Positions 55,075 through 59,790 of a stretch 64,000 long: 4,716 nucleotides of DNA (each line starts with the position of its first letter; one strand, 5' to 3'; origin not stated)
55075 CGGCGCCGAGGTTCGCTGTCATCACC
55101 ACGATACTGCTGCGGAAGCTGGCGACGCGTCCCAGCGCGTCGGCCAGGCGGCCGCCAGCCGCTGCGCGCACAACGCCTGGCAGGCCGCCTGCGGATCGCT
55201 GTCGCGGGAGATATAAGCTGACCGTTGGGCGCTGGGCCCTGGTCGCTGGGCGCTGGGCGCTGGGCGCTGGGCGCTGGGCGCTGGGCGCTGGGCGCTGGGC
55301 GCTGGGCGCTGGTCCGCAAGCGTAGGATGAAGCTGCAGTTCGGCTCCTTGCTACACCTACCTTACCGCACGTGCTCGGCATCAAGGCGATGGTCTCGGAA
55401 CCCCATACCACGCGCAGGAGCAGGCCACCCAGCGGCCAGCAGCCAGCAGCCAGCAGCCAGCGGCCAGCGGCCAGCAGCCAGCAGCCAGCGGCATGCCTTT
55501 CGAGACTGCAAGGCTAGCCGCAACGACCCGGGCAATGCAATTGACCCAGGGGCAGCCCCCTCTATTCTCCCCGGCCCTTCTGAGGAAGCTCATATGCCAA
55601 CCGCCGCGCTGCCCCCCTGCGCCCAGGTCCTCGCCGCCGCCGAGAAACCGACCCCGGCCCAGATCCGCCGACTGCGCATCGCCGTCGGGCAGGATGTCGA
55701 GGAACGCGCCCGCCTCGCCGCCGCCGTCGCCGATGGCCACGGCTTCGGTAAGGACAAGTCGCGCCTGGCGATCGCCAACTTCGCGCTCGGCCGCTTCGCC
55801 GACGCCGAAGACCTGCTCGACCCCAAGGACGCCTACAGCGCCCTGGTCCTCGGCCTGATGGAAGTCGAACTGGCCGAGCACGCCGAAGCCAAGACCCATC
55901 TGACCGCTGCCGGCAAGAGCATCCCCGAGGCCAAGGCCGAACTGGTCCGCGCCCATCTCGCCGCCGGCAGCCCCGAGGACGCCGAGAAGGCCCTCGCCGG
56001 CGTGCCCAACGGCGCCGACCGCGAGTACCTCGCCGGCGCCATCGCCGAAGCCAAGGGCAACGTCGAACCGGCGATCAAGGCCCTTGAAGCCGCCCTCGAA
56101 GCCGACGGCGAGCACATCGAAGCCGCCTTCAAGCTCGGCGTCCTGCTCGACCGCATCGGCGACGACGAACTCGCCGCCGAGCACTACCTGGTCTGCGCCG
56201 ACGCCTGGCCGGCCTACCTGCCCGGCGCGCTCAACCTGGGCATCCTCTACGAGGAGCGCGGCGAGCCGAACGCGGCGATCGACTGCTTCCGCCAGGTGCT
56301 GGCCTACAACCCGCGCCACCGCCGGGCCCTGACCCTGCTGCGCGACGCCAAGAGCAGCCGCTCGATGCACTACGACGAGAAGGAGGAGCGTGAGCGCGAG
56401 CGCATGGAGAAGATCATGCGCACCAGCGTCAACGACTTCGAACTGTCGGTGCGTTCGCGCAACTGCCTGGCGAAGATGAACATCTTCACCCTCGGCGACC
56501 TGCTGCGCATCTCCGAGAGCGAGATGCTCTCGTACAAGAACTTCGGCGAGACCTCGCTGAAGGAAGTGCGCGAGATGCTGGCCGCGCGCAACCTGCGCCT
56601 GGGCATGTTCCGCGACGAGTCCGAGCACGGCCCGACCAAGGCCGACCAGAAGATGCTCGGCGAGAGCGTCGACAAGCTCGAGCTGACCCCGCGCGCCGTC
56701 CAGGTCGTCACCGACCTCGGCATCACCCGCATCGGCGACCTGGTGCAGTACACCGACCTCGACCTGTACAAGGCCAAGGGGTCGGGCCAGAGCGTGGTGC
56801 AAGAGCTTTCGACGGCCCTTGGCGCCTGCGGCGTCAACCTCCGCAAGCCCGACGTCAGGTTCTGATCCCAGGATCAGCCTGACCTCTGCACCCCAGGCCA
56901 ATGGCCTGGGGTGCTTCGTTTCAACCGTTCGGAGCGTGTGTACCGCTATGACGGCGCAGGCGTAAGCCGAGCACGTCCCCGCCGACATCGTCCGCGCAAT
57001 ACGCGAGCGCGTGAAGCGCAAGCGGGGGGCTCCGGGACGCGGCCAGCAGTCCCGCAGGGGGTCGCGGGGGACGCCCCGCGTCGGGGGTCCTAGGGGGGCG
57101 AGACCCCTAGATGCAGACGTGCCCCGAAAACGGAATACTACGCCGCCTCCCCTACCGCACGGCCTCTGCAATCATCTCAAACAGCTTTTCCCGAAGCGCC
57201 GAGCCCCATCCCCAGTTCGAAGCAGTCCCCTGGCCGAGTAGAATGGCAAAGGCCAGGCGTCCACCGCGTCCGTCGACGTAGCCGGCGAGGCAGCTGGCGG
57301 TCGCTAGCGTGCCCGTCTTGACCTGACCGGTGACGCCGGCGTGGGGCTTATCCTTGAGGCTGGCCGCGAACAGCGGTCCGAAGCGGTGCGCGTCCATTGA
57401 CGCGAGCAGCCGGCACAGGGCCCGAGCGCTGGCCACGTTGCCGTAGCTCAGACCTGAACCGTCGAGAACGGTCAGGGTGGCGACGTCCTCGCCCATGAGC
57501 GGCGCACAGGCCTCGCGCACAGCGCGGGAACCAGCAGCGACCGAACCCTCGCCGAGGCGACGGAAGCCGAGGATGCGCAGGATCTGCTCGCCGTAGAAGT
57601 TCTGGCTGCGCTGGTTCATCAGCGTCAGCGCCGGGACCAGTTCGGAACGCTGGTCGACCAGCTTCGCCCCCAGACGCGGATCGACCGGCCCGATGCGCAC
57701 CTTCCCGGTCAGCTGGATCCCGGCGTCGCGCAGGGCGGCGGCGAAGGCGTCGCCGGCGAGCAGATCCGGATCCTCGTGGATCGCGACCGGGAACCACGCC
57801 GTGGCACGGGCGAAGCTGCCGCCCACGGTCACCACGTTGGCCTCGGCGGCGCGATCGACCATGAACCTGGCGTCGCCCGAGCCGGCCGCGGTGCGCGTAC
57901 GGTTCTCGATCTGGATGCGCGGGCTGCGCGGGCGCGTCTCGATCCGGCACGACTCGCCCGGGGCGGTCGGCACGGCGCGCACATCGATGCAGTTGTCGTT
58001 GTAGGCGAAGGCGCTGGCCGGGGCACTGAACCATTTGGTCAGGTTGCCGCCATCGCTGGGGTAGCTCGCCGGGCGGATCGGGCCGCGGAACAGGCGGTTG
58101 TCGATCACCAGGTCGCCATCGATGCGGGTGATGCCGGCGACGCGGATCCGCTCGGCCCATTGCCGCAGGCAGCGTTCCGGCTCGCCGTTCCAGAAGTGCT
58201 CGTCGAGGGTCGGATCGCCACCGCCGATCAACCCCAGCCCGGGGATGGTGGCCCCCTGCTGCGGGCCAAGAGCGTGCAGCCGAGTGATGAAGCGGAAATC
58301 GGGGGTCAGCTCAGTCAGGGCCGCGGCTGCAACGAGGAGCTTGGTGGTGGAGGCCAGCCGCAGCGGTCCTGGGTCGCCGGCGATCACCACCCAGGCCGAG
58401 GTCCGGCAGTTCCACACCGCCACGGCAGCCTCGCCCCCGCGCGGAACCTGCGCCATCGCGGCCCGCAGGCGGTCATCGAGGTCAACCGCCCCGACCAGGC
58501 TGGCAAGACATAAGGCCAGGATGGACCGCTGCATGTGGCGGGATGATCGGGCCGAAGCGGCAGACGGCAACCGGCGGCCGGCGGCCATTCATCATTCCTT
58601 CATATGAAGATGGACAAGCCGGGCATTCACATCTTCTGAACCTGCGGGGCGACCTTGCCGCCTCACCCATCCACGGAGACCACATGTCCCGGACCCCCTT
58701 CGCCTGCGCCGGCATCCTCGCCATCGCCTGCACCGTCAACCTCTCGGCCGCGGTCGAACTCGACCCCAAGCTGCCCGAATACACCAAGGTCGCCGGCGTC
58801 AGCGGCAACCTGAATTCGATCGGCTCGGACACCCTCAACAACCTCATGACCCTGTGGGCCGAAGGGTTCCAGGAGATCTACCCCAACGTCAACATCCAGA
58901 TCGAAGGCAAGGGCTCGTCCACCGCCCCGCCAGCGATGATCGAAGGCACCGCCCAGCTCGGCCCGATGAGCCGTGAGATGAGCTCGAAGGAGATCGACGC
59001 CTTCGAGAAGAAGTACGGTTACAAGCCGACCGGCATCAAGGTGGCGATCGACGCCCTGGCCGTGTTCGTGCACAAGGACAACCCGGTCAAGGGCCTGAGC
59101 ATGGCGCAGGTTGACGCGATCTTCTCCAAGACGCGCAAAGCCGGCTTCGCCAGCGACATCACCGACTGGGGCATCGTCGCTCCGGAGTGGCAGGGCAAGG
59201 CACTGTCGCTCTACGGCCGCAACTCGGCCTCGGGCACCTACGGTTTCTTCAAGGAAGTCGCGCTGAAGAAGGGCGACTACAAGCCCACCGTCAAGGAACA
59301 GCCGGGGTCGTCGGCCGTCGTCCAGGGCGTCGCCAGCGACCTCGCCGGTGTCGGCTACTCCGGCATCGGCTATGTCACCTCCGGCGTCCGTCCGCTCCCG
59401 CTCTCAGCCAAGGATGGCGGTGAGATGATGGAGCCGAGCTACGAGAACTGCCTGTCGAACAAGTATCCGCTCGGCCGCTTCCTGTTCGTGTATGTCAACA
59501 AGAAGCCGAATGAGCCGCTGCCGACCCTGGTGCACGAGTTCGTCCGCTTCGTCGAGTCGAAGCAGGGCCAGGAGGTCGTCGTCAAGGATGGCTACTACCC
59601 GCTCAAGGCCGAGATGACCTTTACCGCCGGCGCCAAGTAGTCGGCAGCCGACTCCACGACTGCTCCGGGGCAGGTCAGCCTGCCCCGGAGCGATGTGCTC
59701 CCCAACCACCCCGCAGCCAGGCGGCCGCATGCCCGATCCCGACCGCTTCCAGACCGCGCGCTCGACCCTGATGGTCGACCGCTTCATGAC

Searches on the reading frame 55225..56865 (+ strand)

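Call 11: search_protein_families(library=pfam, proteins=[window:55225-56865:+], max_evalue=0.01)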
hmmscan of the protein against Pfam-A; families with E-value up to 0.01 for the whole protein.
window:55225-56865:+ (546 aa): 13 families
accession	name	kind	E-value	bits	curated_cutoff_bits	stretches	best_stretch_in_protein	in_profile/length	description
PF03118.21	RNA_pol_A_CTD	-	9.8e-31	105.7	23.8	2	390-453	3-66/67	Bacterial RNA polymerase, alpha chain C terminal domain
PF07719.23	TPR_2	-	6.8e-10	38.7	27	1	337-365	6-34/34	Tetratricopeptide repeat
PF00515.34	TPR_1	-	2.9e-09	36.8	27.8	1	337-365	6-34/34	Tetratricopeptide repeat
PF13428.12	TPR_14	-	3.7e-08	33.7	23.5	0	269-306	6-43/44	Tetratricopeptide repeat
PF14559.12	TPR_19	-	4.4e-08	33.8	25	1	219-274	7-66/68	Tetratricopeptide repeat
PF13174.12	TPR_6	-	5.7e-08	33.4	26.3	0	336-364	4-32/33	Tetratricopeptide repeat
PF13181.12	TPR_8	-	6.9e-08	32.5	25.7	0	336-365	5-34/34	Tetratricopeptide repeat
PF13432.12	TPR_16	-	1.5e-07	32.2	32.7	2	273-330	6-63/65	Tetratricopeptide repeat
PF13424.12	TPR_12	-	8.3e-06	26.4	30.1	0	335-360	48-73/77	Tetratricopeptide repeat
PF13176.12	TPR_7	-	1.8e-05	24.9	27.9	1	336-366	3-35/36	Tetratricopeptide repeat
PF13414.12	TPR_11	-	0.0004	20.4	26.8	0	276-308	6-38/42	TPR repeat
PF13431.12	TPR_17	-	0.00068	20.2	24.4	0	287-316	2-31/34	Tetratricopeptide repeat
PF13371.12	TPR_9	-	0.0074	16.7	35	0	338-369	35-66/73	Tetratricopeptide repeat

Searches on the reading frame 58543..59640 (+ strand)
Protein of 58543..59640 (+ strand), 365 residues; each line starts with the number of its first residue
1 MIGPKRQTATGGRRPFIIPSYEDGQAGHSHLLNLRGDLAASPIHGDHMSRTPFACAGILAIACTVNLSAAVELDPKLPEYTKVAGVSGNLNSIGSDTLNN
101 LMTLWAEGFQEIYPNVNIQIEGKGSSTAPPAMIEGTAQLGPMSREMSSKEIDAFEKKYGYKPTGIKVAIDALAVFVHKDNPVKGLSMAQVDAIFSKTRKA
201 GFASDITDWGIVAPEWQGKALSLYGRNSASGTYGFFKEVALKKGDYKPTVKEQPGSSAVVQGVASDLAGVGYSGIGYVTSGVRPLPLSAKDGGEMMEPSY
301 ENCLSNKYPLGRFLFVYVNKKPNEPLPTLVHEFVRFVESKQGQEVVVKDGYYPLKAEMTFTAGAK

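Call 11: search_protein_families(library=pfam, proteins=[window:58543-59640:+], max_evalue=0.01)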
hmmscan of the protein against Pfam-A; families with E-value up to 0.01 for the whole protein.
window:58543-59640:+ (365 aa): 3 families
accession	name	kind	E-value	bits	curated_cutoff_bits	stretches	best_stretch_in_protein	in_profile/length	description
PF12849.12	PBP_like_2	-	1.7e-26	94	27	1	84-339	6-265/267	PBP superfamily domain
PF13531.11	SBP_bac_11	-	4.1e-05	23.9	25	1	95-351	6-226/227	Bacterial extracellular solute-binding protein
PF12727.12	PBP_like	-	0.00052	19.7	27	1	109-279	4-155/193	PBP superfamily domain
